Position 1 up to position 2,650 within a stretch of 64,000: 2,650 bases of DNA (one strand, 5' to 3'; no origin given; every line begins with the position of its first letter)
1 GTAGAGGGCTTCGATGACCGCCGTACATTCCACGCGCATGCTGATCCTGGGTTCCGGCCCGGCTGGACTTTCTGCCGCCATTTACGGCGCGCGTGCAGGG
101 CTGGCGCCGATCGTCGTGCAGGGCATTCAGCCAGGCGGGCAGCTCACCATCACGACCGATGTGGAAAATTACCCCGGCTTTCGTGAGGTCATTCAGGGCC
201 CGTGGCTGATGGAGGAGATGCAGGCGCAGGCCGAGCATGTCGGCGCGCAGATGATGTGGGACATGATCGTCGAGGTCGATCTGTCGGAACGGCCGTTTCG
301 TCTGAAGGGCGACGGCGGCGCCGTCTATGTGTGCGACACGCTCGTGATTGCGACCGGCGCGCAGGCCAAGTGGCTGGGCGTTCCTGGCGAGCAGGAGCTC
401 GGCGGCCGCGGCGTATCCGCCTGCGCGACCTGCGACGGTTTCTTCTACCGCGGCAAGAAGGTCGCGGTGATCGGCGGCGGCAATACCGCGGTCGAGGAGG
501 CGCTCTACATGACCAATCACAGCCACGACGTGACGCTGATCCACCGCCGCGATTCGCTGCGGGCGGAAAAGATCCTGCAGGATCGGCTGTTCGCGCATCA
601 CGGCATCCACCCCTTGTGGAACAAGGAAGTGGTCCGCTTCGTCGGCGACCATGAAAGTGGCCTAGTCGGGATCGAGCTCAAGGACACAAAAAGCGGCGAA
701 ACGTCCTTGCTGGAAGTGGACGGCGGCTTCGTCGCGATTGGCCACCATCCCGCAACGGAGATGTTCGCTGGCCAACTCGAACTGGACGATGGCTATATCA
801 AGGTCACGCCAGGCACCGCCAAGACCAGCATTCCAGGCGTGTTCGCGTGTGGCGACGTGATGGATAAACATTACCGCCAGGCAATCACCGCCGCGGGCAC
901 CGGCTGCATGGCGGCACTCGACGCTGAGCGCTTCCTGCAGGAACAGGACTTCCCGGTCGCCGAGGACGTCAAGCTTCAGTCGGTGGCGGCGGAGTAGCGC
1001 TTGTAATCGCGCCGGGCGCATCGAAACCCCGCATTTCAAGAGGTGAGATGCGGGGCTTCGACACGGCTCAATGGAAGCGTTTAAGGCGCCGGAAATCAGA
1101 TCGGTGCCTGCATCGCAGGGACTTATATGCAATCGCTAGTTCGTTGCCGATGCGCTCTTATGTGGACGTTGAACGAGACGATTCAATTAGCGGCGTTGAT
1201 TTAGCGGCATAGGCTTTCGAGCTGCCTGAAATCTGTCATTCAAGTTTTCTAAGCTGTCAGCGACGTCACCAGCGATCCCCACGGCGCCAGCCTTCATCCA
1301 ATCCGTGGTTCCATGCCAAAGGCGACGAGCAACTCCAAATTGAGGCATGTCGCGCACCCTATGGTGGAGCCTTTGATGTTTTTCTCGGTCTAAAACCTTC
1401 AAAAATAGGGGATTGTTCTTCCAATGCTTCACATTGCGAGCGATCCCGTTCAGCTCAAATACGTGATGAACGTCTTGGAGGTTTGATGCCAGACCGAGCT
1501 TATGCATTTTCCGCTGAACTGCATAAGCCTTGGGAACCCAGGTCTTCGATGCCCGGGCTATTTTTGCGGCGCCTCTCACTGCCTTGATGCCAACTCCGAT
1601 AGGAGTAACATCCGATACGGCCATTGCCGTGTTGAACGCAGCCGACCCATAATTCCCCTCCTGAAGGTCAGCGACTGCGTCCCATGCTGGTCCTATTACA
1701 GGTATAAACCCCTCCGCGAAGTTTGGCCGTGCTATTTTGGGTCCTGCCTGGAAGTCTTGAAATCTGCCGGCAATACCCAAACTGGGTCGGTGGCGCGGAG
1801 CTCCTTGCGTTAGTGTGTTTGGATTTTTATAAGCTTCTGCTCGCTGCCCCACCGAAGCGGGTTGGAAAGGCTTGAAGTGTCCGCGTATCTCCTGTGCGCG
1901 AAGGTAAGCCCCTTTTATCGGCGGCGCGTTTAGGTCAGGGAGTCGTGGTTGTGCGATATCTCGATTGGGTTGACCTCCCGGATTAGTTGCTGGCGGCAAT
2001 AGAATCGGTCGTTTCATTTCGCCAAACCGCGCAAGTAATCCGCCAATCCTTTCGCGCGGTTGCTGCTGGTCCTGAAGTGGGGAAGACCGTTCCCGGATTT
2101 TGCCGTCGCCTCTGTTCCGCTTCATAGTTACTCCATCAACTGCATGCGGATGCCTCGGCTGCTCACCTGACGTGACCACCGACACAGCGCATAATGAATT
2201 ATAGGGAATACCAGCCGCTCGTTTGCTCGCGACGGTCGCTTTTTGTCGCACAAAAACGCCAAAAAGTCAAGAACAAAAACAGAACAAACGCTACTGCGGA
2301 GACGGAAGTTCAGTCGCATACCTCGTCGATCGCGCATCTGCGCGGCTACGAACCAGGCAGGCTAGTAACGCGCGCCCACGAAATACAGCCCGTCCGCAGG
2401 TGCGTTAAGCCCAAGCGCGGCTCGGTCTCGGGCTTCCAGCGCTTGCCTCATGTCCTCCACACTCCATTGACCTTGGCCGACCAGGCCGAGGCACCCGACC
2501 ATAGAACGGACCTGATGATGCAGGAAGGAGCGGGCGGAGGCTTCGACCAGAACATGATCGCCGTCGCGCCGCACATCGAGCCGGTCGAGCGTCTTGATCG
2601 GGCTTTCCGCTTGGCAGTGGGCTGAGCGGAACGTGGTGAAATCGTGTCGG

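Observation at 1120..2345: AT-rich 1.2-kb islet between convergent trxB and truA carries a single orphan polymorphic-toxin-like ORF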

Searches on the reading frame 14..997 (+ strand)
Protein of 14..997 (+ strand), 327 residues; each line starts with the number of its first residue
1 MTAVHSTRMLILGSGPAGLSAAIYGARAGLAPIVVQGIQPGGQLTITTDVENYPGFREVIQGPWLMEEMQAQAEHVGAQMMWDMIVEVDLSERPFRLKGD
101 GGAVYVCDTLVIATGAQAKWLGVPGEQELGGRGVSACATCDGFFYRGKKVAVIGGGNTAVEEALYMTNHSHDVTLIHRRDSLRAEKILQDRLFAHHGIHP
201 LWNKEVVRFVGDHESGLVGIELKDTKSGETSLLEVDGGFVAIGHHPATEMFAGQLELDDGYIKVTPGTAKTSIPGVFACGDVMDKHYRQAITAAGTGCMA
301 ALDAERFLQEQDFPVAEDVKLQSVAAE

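Call 4: search_protein_families(library=pfam, proteins=[window:14-997:+], max_evalue=1)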
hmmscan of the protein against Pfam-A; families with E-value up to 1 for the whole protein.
window:14-997:+ (327 aa): 15 families
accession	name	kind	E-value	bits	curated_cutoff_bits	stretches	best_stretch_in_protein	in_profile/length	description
PF07992.20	Pyr_redox_2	-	1e-51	176.6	26.1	1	8-297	2-291/291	Pyridine nucleotide-disulphide oxidoreductase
PF13738.12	Pyr_redox_3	-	2.2e-19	70.3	30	1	84-280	103-305/305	Pyridine nucleotide-disulphide oxidoreductase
PF00070.33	Pyr_redox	-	1.4e-16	61.2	22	1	149-224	1-81/82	Pyridine nucleotide-disulphide oxidoreductase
PF03486.20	HI0933_like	-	4.2e-06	26.8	50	0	8-36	2-30/244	HI0933-like protein Rossmann domain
PF00890.30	FAD_binding_2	-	4.6e-06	26.5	20.4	1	10-44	3-38/414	FAD binding domain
PF01266.30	DAO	-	0.00012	22.2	27.9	0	10-36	3-29/353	FAD dependent oxidoreductase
PF12831.13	FAD_oxidored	-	0.00021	21.2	27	1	10-62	3-59/416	FAD dependent oxidoreductase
PF01134.28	GIDA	-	0.00023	20.8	22.1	0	10-32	3-25/391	Glucose inhibited division protein A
PF13450.12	NAD_binding_8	-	0.00029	21.5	21.9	1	11-49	1-40/68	NAD(P)-binding Rossmann-like domain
PF13241.12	NAD_binding_7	-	0.0095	16.9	22.1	1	146-180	6-40/104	Putative NAD(P)-binding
PF21799.2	MurD-like_N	-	0.024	15.4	27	0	148-197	1-50/88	Mur ligase MurD-like, N-terminal domain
PF01494.25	FAD_binding_3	-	0.048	13.3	22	1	7-35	2-30/349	FAD binding domain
PF01488.26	Shikimate_DH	-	0.05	14.1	24.3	1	146-189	11-54/138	Shikimate / quinate 5-dehydrogenase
PF01946.23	Thi4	-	0.093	12.4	26.2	1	7-42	18-55/235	Thi4 family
PF13434.12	Lys_Orn_oxgnase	-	0.1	12.1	21.3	1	145-183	186-226/339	L-lysine 6-monooxygenase/L-ornithine 5-monooxygenase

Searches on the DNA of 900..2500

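Call 72: search_rna_families(source=window, start=900, end=2500, threshold=evalue, max_evalue=1)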
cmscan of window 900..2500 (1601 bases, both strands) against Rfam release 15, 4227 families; matches with E-value up to 1: 0.
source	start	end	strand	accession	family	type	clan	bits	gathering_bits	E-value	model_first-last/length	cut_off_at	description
